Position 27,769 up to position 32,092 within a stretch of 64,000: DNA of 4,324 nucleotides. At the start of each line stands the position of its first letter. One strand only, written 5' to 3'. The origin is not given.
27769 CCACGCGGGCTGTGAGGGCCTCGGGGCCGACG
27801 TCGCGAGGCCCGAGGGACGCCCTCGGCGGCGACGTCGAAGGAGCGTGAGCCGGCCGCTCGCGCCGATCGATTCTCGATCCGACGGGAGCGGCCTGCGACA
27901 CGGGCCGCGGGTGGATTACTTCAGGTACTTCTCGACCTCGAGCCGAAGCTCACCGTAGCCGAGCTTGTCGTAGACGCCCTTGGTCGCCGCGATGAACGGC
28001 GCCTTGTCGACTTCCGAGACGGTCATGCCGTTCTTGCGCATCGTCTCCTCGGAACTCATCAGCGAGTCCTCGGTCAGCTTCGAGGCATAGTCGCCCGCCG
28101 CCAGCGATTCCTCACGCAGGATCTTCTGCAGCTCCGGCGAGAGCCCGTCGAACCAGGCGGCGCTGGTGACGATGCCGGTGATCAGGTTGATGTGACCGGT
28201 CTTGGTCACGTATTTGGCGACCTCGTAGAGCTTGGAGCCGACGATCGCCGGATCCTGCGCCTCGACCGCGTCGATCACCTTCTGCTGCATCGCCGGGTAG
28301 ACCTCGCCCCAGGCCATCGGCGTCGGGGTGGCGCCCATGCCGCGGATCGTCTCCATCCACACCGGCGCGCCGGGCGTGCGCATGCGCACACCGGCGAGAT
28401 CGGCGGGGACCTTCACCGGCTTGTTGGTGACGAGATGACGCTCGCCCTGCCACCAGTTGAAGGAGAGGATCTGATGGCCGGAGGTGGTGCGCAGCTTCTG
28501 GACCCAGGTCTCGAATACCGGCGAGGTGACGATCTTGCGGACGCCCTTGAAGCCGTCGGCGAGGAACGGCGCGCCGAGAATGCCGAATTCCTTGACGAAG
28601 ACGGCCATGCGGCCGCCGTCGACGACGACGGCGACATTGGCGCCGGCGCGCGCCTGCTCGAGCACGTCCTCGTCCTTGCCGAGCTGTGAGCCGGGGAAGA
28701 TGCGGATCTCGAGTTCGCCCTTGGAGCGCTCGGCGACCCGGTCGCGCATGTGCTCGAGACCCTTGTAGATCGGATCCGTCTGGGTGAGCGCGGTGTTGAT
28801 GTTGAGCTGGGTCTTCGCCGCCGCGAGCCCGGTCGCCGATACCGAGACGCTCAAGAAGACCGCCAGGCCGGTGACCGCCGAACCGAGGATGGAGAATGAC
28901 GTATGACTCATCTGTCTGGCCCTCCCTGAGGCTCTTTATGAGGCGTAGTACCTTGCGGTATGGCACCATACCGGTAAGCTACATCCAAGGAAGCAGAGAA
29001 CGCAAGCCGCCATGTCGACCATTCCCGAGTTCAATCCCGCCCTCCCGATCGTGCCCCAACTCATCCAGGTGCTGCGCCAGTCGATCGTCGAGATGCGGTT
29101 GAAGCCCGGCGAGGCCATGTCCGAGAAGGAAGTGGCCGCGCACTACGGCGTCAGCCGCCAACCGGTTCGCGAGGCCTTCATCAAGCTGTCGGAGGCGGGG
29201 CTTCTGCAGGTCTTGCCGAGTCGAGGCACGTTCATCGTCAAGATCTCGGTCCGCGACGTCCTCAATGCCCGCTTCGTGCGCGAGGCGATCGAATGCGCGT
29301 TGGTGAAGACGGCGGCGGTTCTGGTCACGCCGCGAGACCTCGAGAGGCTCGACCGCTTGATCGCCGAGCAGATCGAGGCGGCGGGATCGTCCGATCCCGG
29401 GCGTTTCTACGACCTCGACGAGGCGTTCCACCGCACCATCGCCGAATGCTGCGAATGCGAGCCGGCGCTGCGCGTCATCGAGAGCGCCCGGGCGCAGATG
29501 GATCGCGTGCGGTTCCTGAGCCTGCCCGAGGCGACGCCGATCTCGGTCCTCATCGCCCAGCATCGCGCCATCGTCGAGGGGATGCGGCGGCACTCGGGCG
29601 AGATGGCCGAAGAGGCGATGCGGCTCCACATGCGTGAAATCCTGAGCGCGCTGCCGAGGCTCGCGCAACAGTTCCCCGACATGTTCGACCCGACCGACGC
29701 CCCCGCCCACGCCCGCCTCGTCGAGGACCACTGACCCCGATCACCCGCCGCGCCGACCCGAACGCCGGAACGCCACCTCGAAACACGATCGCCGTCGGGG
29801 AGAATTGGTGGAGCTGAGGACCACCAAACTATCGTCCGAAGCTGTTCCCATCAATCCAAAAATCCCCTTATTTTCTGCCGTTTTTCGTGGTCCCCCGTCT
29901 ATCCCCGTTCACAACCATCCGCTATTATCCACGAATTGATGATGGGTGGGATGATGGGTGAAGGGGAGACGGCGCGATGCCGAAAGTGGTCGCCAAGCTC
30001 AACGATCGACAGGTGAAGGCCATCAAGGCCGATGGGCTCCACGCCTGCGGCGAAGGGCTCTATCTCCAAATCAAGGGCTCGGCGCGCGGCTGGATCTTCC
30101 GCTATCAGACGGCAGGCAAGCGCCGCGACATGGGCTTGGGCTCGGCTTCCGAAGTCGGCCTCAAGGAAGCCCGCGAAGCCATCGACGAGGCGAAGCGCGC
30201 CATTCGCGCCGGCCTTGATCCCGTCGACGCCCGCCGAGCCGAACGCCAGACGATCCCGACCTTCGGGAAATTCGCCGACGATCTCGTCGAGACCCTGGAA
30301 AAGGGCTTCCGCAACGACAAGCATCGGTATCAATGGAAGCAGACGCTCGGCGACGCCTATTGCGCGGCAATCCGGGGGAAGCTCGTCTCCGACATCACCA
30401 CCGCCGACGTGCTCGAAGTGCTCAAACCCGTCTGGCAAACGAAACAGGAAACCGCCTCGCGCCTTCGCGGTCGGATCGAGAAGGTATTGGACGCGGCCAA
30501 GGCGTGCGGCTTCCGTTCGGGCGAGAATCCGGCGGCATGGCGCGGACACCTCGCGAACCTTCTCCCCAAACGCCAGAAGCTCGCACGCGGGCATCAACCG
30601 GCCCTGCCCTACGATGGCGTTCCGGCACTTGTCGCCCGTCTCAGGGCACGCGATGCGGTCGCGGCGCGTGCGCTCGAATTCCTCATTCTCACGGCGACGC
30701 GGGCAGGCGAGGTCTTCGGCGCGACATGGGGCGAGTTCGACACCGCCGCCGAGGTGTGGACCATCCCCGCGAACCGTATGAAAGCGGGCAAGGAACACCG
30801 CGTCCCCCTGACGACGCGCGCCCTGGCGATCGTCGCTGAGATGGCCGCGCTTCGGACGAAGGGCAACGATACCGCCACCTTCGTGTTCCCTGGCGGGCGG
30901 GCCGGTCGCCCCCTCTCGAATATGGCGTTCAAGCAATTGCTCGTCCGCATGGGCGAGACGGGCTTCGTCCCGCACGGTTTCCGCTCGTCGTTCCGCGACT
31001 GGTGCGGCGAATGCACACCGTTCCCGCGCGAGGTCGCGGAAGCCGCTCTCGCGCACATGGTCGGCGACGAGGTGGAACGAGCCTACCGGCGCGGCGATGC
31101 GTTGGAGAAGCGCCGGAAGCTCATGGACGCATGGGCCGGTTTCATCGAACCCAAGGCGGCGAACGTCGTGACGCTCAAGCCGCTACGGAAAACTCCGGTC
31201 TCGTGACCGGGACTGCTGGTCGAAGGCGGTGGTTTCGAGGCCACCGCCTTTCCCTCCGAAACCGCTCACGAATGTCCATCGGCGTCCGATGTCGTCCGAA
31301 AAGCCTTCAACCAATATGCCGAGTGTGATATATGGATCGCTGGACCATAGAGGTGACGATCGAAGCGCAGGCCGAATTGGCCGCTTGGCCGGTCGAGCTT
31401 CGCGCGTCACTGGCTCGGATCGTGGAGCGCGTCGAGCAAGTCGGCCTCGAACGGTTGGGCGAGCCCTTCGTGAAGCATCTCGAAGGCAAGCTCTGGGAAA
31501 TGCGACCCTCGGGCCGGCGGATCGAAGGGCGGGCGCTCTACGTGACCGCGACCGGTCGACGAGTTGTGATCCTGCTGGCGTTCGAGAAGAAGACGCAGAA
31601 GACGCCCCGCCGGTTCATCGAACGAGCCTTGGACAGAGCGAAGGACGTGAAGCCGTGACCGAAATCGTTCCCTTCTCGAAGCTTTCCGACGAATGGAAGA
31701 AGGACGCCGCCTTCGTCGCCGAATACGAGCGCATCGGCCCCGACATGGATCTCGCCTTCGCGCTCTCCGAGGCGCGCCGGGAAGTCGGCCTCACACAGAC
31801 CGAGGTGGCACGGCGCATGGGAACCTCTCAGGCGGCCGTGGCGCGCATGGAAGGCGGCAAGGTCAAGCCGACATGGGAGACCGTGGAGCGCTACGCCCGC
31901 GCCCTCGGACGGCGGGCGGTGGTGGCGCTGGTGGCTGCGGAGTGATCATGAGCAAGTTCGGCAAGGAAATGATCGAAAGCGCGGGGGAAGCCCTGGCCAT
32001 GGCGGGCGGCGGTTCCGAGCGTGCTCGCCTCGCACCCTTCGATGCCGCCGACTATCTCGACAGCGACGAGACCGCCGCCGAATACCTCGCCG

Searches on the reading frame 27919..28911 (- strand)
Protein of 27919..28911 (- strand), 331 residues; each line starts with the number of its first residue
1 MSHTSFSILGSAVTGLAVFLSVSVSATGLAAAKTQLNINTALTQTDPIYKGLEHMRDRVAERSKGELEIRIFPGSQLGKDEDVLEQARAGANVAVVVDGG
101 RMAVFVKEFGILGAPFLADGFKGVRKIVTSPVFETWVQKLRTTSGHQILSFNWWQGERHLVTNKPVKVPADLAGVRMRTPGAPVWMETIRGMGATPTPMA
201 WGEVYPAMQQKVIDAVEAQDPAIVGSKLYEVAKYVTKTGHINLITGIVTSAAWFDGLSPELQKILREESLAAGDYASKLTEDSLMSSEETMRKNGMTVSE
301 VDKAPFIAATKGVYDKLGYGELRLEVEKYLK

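Call 118: search_protein_families(library=pfam, proteins=[window:27919-28911:-], max_evalue=0.01)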
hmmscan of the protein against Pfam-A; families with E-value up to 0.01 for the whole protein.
window:27919-28911:- (331 aa): 1 family
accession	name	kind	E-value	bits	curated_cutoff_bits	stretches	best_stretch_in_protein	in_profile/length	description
PF03480.18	DctP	-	2.9e-70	237.3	23.4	1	39-316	2-281/286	Bacterial extracellular solute-binding protein, family 7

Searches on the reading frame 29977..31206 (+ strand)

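Call 27: search_protein_families(library=pfam, proteins=[window:29977-31206:+], max_evalue=0.001)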
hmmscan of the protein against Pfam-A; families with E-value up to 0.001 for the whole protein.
window:29977-31206:+ (409 aa): 3 families
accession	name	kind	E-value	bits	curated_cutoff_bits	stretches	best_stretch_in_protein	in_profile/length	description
PF22022.2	Phage_int_M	-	9.9e-23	80.6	27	1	96-191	1-96/96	Phage integrase central domain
PF13356.12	Arm-DNA-bind_3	-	1.3e-18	67.3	27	1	8-89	1-83/83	Arm DNA-binding domain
PF00589.27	Phage_integrase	-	1.1e-13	51.8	27.1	1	216-363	9-159/172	Phage integrase family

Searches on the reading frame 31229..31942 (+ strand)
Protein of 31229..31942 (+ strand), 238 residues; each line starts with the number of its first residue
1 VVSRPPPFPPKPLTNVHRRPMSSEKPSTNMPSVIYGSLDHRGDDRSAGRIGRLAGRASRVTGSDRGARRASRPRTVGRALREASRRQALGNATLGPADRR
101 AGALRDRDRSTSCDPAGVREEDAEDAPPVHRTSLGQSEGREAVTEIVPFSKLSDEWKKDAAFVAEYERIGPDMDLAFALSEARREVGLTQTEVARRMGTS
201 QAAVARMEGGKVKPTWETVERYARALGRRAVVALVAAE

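Call 118: search_protein_families(library=pfam, proteins=[window:31229-31942:+], max_evalue=0.01)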
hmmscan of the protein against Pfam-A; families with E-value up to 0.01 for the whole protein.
window:31229-31942:+ (238 aa): 7 families
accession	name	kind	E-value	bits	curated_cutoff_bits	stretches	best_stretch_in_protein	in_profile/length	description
PF13560.12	HTH_31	-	1.3e-11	45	27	1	175-228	2-56/64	Helix-turn-helix domain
PF01381.28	HTH_3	-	8.2e-11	42.2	23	1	180-228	2-50/55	Helix-turn-helix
PF13443.12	HTH_26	-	7.5e-05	23.4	22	1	179-227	2-51/63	Cro/C1-type HTH DNA-binding domain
PF12844.13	HTH_19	-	0.00043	20.6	30.2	1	179-227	4-52/64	Helix-turn-helix domain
PF17762.8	HTH_ParB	-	0.0014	19.1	22.6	1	173-205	6-38/102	ParB HTH domain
PF13744.12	HTH_37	-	0.0057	16.9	27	1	174-213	18-57/80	Helix-turn-helix domain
PF15731.11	MqsA_antitoxin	-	0.0072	16.9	30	1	178-219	73-114/131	Antitoxin component of bacterial toxin-antitoxin system, MqsA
